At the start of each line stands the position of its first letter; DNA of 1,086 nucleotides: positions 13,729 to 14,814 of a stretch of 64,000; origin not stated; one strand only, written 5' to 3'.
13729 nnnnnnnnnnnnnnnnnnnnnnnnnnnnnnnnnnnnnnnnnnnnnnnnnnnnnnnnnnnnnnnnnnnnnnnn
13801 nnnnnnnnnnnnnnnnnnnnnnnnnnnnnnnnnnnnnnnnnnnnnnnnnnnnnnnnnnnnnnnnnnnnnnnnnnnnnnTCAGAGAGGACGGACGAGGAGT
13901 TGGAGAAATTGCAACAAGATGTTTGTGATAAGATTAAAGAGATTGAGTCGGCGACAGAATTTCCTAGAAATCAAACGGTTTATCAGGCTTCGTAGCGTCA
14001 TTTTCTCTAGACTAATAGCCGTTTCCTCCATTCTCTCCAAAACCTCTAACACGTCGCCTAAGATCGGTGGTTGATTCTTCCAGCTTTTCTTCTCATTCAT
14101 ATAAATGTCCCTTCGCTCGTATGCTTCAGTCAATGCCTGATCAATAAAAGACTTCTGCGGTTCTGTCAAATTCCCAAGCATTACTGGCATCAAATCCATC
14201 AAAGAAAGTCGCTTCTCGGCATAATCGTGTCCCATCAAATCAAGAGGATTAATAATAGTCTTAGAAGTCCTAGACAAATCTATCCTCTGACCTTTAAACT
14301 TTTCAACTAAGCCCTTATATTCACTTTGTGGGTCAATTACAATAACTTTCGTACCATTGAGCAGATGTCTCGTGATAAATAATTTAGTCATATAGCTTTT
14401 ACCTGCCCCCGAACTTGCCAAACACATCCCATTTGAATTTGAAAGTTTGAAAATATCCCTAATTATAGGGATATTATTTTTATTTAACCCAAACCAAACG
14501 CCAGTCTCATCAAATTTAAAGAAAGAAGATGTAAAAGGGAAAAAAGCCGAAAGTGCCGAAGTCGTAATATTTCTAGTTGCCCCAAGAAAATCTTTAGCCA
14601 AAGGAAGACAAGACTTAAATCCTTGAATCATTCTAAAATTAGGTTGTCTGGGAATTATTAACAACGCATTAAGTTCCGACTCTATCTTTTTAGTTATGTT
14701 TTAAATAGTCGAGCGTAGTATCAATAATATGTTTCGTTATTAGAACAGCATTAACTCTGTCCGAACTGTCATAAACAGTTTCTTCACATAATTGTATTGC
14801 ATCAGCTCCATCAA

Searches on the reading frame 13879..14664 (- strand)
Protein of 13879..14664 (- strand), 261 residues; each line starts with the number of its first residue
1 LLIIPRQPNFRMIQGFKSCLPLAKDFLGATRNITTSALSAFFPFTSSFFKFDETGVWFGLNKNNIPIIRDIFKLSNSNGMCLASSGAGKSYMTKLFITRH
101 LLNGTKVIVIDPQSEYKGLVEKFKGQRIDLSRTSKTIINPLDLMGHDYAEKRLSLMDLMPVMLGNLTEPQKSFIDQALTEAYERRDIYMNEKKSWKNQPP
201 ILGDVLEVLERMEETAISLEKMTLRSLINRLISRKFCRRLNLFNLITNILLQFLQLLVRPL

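Call 80: search_protein_families(library=pfam, proteins=[window:13879-14664:-], max_evalue=0.001)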
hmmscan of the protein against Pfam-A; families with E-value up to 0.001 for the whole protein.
window:13879-14664:- (261 aa): 3 families
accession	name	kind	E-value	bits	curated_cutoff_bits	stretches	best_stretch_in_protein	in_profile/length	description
PF01935.23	DUF87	-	2.1e-15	57.8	23.2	1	63-240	10-175/220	Helicase HerA, central domain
PF19044.6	P-loop_TraG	-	2.3e-08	33.5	25.8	1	74-181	27-136/413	TraG P-loop domain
PF12846.13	AAA_10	-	4e-06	26.6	27.5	1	75-174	20-106/362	AAA-like domain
